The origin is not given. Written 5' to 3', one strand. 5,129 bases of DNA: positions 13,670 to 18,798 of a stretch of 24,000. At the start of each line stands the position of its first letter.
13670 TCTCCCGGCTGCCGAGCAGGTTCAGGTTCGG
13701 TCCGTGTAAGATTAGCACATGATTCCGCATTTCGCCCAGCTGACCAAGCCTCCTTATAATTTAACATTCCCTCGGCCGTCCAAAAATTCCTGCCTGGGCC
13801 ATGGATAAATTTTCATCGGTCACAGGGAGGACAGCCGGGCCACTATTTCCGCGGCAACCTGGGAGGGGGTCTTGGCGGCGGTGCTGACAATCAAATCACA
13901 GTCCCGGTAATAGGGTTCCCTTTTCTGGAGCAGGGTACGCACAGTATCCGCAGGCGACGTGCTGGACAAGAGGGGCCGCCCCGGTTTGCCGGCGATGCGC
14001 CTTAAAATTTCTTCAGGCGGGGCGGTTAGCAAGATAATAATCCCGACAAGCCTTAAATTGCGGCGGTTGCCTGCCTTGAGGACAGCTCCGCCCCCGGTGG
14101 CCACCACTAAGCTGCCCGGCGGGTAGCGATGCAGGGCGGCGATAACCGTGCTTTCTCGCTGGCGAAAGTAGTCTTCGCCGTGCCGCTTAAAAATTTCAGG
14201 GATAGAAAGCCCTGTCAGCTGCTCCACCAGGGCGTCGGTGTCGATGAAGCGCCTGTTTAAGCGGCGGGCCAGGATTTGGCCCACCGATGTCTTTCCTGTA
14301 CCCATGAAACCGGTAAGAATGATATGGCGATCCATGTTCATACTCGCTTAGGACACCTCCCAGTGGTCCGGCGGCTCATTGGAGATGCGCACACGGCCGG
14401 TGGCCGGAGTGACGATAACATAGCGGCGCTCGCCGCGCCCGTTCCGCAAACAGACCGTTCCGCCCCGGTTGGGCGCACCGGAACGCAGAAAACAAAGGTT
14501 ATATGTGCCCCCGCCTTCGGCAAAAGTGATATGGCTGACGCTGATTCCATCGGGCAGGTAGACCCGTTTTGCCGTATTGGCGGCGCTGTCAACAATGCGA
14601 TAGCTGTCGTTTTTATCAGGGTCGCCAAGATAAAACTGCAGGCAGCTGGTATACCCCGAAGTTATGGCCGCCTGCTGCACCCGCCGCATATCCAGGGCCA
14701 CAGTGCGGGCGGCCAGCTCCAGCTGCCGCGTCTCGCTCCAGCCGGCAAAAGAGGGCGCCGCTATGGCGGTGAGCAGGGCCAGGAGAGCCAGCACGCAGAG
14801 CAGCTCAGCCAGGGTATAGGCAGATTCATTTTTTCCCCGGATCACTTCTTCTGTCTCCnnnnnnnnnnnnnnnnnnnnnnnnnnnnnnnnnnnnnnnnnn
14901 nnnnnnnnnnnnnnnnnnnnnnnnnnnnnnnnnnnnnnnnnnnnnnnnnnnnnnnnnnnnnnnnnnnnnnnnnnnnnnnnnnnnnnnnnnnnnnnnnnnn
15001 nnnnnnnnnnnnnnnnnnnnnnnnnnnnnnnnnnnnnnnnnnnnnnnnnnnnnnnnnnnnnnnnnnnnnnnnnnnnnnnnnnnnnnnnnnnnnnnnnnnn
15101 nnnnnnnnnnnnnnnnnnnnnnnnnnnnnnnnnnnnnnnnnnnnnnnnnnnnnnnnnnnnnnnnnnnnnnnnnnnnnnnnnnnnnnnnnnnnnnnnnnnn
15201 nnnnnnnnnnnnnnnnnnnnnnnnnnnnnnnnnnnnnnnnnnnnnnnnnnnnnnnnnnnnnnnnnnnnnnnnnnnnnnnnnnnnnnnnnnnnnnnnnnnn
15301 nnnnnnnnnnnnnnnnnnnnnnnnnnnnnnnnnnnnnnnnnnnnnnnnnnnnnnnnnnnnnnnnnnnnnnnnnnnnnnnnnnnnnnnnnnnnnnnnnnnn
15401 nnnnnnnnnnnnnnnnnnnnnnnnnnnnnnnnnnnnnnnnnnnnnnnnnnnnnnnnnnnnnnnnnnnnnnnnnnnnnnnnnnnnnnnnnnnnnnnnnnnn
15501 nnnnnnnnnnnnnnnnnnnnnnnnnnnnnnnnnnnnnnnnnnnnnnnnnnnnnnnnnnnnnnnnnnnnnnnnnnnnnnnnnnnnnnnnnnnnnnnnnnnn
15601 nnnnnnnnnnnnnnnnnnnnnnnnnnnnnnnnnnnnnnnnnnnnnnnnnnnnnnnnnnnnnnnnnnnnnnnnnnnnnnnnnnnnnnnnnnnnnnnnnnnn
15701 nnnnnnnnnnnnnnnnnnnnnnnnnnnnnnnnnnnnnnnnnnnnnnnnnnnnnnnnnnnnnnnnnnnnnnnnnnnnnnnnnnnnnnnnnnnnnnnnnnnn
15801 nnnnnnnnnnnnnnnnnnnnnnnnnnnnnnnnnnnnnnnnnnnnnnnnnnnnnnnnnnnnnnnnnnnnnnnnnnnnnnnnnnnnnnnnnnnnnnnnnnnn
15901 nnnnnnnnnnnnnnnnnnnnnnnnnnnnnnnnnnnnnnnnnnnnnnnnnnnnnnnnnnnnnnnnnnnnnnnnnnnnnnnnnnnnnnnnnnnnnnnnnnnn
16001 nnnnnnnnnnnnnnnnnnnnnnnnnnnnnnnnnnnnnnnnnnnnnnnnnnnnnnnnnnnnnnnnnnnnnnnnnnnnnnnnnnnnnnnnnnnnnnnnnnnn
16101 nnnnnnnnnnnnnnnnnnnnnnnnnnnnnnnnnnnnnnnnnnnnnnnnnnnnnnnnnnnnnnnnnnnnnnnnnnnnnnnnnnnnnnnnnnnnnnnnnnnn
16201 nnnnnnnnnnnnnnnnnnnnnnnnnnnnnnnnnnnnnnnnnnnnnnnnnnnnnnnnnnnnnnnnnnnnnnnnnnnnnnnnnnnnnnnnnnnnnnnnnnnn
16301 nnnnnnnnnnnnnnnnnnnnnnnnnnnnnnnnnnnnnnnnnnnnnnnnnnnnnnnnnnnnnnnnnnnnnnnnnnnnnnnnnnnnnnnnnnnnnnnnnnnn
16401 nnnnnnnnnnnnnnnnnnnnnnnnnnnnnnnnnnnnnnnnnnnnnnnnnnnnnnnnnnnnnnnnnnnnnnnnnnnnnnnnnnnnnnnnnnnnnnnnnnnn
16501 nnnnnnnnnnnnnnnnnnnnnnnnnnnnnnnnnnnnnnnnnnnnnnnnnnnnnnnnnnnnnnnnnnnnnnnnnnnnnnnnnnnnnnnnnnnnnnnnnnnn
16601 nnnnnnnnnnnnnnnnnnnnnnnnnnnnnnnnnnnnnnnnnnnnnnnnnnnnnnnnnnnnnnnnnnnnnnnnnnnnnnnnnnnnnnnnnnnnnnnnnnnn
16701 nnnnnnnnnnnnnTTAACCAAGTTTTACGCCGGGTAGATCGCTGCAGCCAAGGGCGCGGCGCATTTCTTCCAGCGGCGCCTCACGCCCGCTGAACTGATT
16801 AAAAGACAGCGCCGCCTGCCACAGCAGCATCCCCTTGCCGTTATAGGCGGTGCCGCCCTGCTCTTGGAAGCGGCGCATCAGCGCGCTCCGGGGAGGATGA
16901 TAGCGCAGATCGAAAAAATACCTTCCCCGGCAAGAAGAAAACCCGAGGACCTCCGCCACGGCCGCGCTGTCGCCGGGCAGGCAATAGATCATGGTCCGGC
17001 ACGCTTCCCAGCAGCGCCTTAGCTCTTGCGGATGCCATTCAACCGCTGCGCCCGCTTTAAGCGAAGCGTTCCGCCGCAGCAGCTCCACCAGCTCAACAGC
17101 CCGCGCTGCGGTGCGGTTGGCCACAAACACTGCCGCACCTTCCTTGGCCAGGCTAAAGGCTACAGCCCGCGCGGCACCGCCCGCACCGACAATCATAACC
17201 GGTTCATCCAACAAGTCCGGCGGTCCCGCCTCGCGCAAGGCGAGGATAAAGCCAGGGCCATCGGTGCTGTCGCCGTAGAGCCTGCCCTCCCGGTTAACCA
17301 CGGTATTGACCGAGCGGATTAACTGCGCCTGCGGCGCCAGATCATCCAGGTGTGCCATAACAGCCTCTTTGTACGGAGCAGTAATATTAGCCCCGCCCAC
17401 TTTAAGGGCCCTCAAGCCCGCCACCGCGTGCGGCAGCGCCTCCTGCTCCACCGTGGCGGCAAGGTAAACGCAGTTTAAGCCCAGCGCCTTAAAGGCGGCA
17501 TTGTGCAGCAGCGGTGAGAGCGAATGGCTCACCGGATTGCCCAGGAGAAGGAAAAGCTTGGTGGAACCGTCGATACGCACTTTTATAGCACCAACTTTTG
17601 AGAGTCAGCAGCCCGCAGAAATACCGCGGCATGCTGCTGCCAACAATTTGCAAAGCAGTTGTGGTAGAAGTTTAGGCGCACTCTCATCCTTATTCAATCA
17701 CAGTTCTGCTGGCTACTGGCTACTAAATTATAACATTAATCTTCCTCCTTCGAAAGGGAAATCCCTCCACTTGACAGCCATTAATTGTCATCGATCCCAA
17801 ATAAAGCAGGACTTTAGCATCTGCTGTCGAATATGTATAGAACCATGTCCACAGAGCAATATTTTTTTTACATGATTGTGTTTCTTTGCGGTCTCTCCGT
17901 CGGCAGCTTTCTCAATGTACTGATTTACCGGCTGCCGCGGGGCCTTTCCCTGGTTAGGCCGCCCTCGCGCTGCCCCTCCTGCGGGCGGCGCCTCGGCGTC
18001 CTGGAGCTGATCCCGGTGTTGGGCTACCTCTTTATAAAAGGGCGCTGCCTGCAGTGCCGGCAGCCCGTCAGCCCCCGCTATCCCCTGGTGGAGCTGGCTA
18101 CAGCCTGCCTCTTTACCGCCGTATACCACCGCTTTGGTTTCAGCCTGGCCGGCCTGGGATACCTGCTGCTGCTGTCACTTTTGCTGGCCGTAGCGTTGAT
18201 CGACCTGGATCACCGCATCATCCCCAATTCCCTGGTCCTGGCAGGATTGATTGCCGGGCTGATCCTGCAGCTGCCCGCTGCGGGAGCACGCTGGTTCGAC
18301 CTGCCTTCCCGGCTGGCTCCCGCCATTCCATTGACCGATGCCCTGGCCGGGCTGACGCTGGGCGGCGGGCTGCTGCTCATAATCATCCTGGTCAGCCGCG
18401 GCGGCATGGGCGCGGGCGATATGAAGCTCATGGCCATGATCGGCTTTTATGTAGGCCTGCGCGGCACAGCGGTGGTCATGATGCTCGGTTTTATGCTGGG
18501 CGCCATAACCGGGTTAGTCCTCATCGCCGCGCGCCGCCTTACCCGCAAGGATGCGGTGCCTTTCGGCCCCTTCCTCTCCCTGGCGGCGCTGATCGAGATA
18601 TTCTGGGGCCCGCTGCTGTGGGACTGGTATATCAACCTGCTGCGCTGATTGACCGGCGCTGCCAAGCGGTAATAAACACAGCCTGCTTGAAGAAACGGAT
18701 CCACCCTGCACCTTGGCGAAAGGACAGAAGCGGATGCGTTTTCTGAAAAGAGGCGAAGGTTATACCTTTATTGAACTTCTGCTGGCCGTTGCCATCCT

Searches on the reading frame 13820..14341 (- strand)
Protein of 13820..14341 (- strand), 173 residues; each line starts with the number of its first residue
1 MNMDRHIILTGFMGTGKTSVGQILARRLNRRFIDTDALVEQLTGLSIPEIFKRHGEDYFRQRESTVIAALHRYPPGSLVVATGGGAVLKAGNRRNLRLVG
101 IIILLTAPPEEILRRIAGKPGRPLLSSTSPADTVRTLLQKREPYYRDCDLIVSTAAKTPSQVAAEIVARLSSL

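Call 12: search_protein_families(library=pfam, proteins=[window:13820-14341:-])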
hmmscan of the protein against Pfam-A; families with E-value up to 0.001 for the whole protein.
window:13820-14341:- (173 aa): 5 families
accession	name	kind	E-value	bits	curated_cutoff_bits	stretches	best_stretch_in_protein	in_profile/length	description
PF01202.28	SKI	-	4.8e-47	160.5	22.1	1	13-170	1-158/159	Shikimate kinase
PF13238.12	AAA_18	-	1.4e-10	42.1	29.4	1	7-119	1-111/128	AAA domain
PF13671.12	AAA_33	-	2.1e-05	25.3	27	1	7-142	2-141/143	AAA domain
PF00004.35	AAA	-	0.0002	22.3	21.2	0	7-37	1-31/131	ATPase family associated with various cellular activities (AAA)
PF13189.12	Cytidylate_kin2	-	0.00027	21.6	28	0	7-60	2-53/176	Cytidylate kinase-like family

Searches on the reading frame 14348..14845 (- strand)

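Call 10: search_protein_families(library=pfam, proteins=[window:14348-14845:-])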
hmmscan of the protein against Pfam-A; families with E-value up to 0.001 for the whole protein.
window:14348-14845:- (165 aa): 1 family
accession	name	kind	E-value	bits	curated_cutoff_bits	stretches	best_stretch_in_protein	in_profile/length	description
PF07963.17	N_methyl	-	0.00011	22.1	21.2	1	5-29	2-26/27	Prokaryotic N-terminal methylation motif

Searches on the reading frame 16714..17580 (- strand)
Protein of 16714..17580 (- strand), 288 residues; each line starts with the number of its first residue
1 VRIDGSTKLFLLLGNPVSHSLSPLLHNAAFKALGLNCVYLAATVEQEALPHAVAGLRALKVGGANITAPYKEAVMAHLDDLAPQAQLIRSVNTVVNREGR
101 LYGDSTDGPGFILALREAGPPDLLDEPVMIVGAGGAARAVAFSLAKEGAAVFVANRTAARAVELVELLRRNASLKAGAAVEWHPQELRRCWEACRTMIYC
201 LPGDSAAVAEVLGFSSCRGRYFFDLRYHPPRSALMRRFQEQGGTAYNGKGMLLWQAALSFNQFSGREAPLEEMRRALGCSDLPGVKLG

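Call 10: search_protein_families(library=pfam, proteins=[window:16714-17580:-])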
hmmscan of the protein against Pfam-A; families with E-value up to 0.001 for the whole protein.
window:16714-17580:- (288 aa): 3 families
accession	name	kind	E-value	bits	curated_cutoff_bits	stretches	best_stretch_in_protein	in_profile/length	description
PF08501.16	Shikimate_dh_N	-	3.9e-29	101.2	27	1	12-94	1-83/83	Shikimate dehydrogenase substrate binding domain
PF18317.6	SDH_C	-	5.9e-11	42.3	25.8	1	248-277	1-30/31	Shikimate 5'-dehydrogenase C-terminal domain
PF01488.26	Shikimate_DH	-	2.3e-07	31.4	24.3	1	122-171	9-59/138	Shikimate / quinate 5-dehydrogenase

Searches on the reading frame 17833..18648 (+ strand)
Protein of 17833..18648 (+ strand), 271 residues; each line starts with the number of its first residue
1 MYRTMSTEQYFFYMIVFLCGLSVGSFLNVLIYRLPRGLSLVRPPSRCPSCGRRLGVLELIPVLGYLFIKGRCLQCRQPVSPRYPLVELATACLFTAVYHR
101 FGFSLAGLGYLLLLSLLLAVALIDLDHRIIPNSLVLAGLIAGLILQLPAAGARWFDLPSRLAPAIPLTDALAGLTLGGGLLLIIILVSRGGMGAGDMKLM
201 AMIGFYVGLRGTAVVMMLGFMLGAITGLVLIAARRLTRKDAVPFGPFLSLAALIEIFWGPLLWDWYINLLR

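Call 10: search_protein_families(library=pfam, proteins=[window:17833-18648:+])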
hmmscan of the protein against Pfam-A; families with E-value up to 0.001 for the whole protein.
window:17833-18648:+ (271 aa): 2 families
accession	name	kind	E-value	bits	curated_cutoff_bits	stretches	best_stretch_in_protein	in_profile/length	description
PF06750.18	A24_N_bact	-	1.1e-32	112.4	23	1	18-101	1-84/84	Bacterial Peptidase A24 N-terminal domain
PF01478.23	Peptidase_A24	-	2e-17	64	26.5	1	111-228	1-104/104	Type IV leader peptidase family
